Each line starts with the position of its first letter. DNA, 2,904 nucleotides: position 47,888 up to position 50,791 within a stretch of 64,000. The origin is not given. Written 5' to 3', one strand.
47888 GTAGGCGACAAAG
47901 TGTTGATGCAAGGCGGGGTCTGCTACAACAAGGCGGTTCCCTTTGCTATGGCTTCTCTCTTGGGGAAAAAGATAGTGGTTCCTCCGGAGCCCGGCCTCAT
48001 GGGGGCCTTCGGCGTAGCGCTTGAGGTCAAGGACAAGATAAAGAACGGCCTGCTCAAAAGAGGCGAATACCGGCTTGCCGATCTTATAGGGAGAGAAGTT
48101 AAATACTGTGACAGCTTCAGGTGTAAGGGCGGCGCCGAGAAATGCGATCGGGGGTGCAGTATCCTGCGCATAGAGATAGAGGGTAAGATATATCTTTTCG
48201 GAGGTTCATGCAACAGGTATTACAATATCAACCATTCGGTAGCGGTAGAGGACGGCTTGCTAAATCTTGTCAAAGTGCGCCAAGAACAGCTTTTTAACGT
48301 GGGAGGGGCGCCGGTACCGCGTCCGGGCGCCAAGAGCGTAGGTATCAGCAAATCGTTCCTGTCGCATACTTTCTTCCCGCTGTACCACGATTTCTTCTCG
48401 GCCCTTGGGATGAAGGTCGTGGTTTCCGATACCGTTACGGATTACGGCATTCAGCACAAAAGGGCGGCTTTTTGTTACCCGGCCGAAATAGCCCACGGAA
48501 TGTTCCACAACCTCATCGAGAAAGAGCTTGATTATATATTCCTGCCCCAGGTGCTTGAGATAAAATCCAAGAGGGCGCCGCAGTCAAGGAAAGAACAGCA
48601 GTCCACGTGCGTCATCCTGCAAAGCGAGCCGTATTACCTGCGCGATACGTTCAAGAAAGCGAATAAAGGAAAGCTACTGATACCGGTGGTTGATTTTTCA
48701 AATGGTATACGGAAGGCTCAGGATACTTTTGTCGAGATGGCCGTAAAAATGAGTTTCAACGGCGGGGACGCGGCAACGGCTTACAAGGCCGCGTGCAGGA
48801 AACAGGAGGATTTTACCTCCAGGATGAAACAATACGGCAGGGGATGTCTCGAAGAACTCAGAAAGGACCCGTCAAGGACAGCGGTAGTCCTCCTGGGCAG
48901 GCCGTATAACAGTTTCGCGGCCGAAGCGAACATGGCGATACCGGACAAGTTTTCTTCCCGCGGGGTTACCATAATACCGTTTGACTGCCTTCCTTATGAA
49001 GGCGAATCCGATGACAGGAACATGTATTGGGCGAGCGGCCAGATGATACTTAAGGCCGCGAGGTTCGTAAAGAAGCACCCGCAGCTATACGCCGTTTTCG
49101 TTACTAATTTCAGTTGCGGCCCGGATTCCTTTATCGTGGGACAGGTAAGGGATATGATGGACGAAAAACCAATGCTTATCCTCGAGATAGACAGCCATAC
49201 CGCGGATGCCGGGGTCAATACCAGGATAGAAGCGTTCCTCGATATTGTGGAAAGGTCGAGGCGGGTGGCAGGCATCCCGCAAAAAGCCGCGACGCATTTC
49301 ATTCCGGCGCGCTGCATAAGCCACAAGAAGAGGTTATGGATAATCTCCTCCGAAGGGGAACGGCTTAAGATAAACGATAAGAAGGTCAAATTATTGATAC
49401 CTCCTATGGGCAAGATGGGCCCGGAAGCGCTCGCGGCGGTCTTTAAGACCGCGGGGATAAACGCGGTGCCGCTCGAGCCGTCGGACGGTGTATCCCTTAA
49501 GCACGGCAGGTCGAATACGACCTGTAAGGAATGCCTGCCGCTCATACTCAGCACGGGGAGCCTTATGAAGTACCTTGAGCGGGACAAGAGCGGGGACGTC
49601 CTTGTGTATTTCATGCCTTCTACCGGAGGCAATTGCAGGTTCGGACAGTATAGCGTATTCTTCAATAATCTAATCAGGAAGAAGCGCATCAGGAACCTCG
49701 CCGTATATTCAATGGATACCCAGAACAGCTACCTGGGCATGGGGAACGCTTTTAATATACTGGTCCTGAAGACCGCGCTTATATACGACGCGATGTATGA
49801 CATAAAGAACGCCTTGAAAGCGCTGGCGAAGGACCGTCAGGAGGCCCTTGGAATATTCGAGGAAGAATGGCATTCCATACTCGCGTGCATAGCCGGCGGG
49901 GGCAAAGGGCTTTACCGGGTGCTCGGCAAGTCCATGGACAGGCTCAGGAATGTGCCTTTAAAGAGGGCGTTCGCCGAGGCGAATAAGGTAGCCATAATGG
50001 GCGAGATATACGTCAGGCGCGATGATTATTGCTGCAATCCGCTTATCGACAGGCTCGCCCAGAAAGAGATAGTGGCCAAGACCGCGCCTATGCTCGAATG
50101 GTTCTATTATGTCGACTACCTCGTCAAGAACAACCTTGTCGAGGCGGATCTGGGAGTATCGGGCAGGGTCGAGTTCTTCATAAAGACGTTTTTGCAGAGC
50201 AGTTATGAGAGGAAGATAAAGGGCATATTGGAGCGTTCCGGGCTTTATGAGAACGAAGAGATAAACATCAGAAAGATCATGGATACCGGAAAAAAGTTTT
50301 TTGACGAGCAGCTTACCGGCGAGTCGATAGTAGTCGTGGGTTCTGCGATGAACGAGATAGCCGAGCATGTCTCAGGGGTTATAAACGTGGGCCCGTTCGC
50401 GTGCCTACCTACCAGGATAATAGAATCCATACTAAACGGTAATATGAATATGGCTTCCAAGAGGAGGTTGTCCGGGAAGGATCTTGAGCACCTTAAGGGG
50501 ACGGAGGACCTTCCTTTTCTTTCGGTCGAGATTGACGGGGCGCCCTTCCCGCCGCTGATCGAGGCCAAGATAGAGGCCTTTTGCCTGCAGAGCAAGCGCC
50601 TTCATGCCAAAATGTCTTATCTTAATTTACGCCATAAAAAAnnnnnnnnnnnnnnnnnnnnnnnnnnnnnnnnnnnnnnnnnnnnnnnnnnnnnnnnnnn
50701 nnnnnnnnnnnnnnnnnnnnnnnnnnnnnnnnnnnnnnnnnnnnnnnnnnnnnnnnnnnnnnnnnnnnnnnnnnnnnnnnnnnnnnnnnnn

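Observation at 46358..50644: Giant double-activase / hydroxyacyl-CoA-dehydratase-like fusion resembling a fused PlsA-PlsR plasmalogen synthase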

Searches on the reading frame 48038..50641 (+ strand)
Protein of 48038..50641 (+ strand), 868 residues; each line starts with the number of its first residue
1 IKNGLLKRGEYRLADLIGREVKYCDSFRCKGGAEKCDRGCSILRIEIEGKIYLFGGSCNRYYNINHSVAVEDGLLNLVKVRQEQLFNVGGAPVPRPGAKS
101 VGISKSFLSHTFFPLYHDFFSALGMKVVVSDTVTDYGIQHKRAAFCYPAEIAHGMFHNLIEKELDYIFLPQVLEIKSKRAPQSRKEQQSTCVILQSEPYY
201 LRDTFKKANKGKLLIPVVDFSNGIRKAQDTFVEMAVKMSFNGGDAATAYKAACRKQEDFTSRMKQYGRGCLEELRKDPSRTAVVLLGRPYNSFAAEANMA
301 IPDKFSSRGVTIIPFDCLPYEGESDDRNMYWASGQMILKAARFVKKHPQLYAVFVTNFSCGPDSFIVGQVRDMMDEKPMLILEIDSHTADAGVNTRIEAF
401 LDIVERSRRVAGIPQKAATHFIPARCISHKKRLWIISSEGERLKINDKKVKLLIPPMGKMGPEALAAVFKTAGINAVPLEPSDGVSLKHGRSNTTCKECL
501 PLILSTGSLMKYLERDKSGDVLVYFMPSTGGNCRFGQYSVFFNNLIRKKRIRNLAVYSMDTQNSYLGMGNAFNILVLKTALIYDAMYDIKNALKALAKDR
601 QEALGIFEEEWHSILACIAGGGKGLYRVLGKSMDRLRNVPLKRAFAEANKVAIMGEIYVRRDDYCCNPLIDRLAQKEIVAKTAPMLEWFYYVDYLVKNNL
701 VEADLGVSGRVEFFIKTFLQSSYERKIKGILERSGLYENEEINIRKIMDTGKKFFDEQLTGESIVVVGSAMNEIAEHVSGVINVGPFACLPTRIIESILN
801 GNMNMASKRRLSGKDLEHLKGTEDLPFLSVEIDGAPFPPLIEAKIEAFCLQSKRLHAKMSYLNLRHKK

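Call 87: predict_structure(alignment_id=A1)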
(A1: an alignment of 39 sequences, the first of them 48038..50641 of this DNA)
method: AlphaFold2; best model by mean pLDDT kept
length: 868 residues; sequences in the alignment: 39
mean_pLDDT: 85.6   pTM: 0.85
mean pLDDT of the five models: 85.6, 84.5, 83.9, 83.4, 83.0
residues with pLDDT >= 90: 475; 70-90: 269; 50-70: 105; < 50: 19
segments of 3 or more residues with pLDDT < 50: 1-6, 33-35
pLDDT, mean of each block of 10 residues (from residue 1): 43 71 71 50 70 56 52 77 81 83 94 96 94 92 88 95 95 82 73 90 87 93 93 96 97 95 93 91 93 86 84 94 84 91 94 83 82 90 72 78 84 63 88 88 93 92 93 92 92 78 91 89 78 72 90 85 57 88 95 97 98 96 95 97 95 92 92 97 88 84 68 78 93 93 93 91 91 93 83 91 93 83 92 84 95 93 63
secondary structure, 60 per line:
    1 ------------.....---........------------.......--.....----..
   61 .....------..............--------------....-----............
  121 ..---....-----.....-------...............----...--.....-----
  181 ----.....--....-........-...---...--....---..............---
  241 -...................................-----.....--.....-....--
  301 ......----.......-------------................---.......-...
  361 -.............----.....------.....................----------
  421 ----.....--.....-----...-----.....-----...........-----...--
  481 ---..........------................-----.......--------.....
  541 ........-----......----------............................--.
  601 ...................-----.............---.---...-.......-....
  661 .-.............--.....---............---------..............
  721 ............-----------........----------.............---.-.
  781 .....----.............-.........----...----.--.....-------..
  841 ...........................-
elements in order (helices of 4 or more, strands of 3 or more residues): H13-17 E21-28 E41-47 E50-54 H59-65 H72-75 H77-85 E100-103 H109-122 E126-129 H135-139 H147-161 E166-168 E171-175 H185-188 H192-195 H197-204 E212-214 E217-220 H224-237 H242-276 E282-286 H289-293 H295-298 H301-306 E311-314 H332-346 E350-356 H362-374 E379-383 H390-410 E425-429 E432-436 E442-444 E450-454 H460-470 E476-478 H484-493 H500-515 E521-527 H536-548 E554-559 H570-596 H600-619 H625-637 E649-655 H657-661 H663-675 E678-682 H686-697 H707-732 H744-751 H762-773 E780-785 H790-802 H805-812 E827-831 H839-867

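Call 93: fold_search(model_id=the predicted structure, library=pdb)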
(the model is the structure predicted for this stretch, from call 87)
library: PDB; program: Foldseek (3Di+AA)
matches with E <= 10: 794; with E <= 0.001: 2
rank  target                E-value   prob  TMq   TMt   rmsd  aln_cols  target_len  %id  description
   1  7yzm_A                2.0e-04  1.00  0.17  0.31  15.6       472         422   15  MgADPNP-bound DCCP:DCCP-R complex (released 2022-12-28)
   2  6eno                  4.4e-04  1.00  0.16  0.30  15.5       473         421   14  Double cubane cluster oxidoreductase (released 2018-03-14)
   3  8w2g_A                5.6e-03  0.16  0.10  0.11  24.9       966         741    9  Human liver phosphofructokinase-1 in the R-state conformation (released 2024-09-11)
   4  7kqa_B                6.4e-03  0.57  0.10  0.19  19.1       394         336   12  Crystal Structure of Glucosamine-6-phosphate deanimase from Strenotrophomonas maltophilia (released 2020-11-25)
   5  3tbf_A                7.4e-03  0.54  0.11  0.20  19.6       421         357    9  C-terminal domain of glucosamine-fructose-6-phosphate aminotransferase from Francisella tularensis. (released 2011-08-24)
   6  3tbf_H                8.5e-03  0.63  0.11  0.21  19.3       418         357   10  C-terminal domain of glucosamine-fructose-6-phosphate aminotransferase from Francisella tularensis. (released 2011-08-24)
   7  3tbf_D                8.5e-03  0.60  0.11  0.21  19.1       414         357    9  C-terminal domain of glucosamine-fructose-6-phosphate aminotransferase from Francisella tularensis. (released 2011-08-24)
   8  1jxa_A                9.8e-03  0.54  0.11  0.15  22.2       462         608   10  GLUCOSAMINE 6-PHOSPHATE SYNTHASE WITH GLUCOSE 6-PHOSPHATE (released 2001-11-21)
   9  2put_C                1.6e-02  0.69  0.12  0.23  17.1       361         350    9  The crystal structure of isomerase domain of glucosamine-6-phosphate synthase from Candida albicans (released 2007-09-11)
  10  3knz_A                1.6e-02  0.57  0.11  0.23  18.8       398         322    7  Crystal structure of Putative sugar binding protein (NP_459565.1) from Salmonella typhimurium LT2 at 2.50 A resolution (released 2009-12-01)
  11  9i0f_A                1.8e-02  0.72  0.13  0.19  14.3       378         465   11  Revisited AvNifEN crystal structure (released 2025-12-03)
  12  7dnr_A                1.8e-02  0.63  0.12  0.23  18.5       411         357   10  Crystal Structure of Zn-bound SIS Domain of Glucosamine-6-P Synthase from E. coli (released 2021-12-15)
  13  9ian_B                2.0e-02  0.82  0.14  0.21  12.5       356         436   11  Nitrogenase maturase NifEN in complex with the cofactor chaperone NifX (released 2026-03-04)
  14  5mbu_B                2.0e-02  0.77  0.12  0.28  20.8       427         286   10  CeuE (H227A, Y288F variant) a periplasmic protein from Campylobacter jejuni (released 2017-04-12)
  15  7dnr_B                2.1e-02  0.54  0.11  0.22  16.8       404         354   10  Crystal Structure of Zn-bound SIS Domain of Glucosamine-6-P Synthase from E. coli (released 2021-12-15)
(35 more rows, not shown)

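Call 95: search_protein_representatives(protein=window:48038-50641:+)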
Query: 868 residues. Proteins with E-value up to 0.001 (for the whole library): 2995; up to 1e-10: 1694; up to 1e-30: 632. The best 150 are listed.
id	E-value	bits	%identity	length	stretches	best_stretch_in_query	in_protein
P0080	2.3e-257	872.6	47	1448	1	3-859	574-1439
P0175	8.3e-242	821.1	46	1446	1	6-858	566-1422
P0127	2.0e-240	816.5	46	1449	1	1-858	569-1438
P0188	2.8e-240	816.0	46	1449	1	3-859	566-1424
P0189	5.7e-232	788.6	44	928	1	2-860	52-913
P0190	1.8e-222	757.2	44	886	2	91-858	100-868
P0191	1.0e-220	751.3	42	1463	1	4-859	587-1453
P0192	9.9e-216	734.8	44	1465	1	1-859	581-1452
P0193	9.0e-214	728.4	43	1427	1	3-857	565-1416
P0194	6.1e-213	725.6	42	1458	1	5-861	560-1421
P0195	2.5e-207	707.1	40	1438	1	3-859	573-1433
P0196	1.0e-204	698.4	41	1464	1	8-860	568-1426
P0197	1.7e-204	697.6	44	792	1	97-860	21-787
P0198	2.1e-204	697.3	41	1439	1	9-856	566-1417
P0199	3.2e-204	696.8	41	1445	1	2-857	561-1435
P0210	1.1e-178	612.3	37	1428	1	4-861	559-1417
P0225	7.9e-152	523.5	37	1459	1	13-858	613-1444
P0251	3.0e-99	349.5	33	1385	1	24-795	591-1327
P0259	2.7e-91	323.2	32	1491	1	10-800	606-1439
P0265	1.4e-88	314.2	30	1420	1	30-796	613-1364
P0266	2.2e-88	313.6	29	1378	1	33-798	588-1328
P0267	1.1e-87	311.3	30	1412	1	35-797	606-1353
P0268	3.1e-87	309.8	30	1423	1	34-797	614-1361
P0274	5.5e-86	305.7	29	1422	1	33-856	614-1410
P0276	5.5e-85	302.3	30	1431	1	24-801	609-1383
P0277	1.4e-84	301.0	30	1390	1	80-795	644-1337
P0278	1.4e-84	301.0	29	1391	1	11-800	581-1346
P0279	1.4e-84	301.0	31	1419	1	16-852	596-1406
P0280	2.0e-84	300.5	31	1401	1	15-800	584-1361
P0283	1.5e-83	297.6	29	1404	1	25-804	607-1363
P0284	1.8e-83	297.3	31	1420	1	26-800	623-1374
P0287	8.0e-83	295.2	30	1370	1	35-801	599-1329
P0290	8.2e-82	291.8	30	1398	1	24-798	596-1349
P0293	1.1e-80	288.1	30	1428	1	52-800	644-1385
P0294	1.2e-80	288.0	30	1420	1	27-797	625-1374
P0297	1.1e-79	284.8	30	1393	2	34-800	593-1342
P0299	5.0e-79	282.6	31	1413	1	31-797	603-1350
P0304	2.1e-78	280.6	30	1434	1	25-802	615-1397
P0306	2.5e-77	277.0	31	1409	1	35-799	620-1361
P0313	5.1e-76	272.7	29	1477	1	91-791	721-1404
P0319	2.5e-75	270.4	29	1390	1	35-798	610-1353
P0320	3.1e-75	270.1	29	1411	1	26-800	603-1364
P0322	1.1e-74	268.3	30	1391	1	96-798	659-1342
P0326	4.4e-74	266.3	28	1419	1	33-798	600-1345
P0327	4.5e-74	266.2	29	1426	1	26-798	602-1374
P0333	1.1e-72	261.6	28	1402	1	25-798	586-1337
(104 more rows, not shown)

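Call 97: list_cluster_members(proteins=[P0274, P0276, P0284, P0293, P0327, P0265, P0268, P0278, P0259, P0225])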
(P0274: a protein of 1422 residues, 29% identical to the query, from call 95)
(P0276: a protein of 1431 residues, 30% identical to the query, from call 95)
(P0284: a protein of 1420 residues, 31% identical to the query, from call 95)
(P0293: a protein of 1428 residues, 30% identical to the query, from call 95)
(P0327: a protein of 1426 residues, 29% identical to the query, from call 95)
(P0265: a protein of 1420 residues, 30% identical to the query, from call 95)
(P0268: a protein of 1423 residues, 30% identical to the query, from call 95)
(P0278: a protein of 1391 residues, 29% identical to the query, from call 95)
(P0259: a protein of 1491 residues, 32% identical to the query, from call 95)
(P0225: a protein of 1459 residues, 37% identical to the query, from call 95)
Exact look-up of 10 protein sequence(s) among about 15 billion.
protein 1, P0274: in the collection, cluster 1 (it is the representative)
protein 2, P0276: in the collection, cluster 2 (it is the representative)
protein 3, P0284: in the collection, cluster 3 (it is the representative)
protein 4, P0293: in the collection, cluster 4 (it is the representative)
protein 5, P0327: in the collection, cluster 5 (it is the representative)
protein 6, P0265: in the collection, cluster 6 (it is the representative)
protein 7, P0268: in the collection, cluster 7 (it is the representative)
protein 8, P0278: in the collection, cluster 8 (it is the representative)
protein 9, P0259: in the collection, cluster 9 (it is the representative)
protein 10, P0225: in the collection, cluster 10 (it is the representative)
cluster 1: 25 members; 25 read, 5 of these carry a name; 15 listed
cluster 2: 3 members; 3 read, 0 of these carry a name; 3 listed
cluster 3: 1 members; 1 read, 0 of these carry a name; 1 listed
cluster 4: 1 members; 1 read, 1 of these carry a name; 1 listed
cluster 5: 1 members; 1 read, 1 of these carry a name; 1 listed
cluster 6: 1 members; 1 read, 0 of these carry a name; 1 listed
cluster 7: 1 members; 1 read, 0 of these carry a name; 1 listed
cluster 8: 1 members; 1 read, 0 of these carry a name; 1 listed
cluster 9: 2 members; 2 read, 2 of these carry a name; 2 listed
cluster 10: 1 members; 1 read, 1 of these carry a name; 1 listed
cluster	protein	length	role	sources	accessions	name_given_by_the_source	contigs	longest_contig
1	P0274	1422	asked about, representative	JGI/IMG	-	predicted CoA-substrate-specific enzyme activase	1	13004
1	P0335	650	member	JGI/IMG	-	predicted CoA-substrate-specific enzyme activase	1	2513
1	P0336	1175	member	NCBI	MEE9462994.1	MAG: acyl-CoA dehydratase activase, partial [Bacteroidales bacterium]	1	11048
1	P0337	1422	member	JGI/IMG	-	predicted CoA-substrate-specific enzyme activase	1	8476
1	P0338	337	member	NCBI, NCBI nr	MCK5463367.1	MAG: hypothetical protein KAI95_10140, partial [Bacteroidales bacterium] | hypothetical protein [Bacteroidales bacterium]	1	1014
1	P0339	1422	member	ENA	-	-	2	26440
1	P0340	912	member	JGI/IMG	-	-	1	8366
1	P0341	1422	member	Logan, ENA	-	-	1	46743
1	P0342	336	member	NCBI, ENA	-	-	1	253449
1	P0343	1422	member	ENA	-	-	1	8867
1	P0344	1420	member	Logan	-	-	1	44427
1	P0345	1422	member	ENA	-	-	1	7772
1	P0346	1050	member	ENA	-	-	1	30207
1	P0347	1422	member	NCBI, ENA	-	-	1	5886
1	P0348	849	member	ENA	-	-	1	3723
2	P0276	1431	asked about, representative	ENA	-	-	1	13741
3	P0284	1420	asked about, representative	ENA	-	-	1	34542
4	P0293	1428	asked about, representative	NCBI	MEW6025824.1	MAG: acyl-CoA dehydratase activase [Planctomycetota bacterium]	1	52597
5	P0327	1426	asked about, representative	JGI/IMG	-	predicted CoA-substrate-specific enzyme activase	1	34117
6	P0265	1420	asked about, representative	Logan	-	-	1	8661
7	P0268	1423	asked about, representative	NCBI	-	-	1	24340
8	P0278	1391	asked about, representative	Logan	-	-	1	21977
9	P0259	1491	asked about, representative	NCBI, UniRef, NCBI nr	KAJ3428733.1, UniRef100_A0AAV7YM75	activator of 2-hydroxyacyl-coa-hydratase-related [Anaeramoeba flamelloides] | N-acetyl-D-glucosamine kinase n=1 Tax=Anaeramoeba flamelloides TaxID=1746091 ...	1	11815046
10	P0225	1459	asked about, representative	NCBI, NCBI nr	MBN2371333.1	MAG: activase [Vicinamibacteria bacterium] | activase [Vicinamibacteria bacterium]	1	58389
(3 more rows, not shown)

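Call 99: list_cluster_members(proteins=[P0267, P0277, P0299, P0306, P0313, P0319, P0322, P0326, P0251, P0280])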
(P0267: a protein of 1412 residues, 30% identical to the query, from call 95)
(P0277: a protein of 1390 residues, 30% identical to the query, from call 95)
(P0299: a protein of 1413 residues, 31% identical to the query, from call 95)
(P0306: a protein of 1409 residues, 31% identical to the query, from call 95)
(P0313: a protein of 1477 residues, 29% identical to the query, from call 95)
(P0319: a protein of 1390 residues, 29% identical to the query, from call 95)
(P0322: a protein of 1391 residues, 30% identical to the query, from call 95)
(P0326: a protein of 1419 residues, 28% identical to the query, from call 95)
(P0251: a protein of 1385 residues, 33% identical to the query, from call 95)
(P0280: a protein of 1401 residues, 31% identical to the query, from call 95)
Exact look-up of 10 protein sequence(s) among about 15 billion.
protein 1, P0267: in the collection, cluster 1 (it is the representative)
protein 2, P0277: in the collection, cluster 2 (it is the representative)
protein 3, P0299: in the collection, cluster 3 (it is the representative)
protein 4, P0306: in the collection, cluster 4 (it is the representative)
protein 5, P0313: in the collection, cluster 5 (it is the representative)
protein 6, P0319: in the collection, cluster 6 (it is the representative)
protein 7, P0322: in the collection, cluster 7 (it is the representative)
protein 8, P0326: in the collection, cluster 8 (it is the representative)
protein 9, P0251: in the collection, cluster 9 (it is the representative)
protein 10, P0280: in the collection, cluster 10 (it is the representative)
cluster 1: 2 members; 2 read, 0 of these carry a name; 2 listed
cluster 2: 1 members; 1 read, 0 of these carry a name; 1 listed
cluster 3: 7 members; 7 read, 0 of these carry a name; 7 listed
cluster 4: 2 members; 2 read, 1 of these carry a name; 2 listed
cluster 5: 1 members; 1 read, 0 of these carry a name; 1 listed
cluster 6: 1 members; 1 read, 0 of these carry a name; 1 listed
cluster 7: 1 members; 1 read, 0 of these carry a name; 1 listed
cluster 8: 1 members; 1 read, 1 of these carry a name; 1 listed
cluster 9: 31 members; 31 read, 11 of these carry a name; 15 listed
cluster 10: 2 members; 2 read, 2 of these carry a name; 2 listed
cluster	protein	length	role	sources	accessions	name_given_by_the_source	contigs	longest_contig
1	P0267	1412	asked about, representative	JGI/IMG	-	-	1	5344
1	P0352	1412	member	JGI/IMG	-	-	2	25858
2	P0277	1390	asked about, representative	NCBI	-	-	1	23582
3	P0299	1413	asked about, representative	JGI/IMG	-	-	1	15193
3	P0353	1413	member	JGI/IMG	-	-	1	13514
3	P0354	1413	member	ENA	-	-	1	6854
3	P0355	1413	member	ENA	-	-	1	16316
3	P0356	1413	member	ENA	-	-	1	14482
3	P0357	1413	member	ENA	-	-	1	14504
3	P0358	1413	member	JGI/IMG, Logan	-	-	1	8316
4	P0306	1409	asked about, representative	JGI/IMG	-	-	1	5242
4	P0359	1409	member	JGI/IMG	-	predicted CoA-substrate-specific enzyme activase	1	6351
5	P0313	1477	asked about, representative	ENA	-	-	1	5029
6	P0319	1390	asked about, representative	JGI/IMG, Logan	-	-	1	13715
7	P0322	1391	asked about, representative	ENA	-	-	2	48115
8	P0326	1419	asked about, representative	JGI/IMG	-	predicted CoA-substrate-specific enzyme activase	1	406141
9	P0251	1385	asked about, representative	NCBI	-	-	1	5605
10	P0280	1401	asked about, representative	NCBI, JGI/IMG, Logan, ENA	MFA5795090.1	MAG: acyl-CoA dehydratase activase [Candidatus Brocadiia bacterium]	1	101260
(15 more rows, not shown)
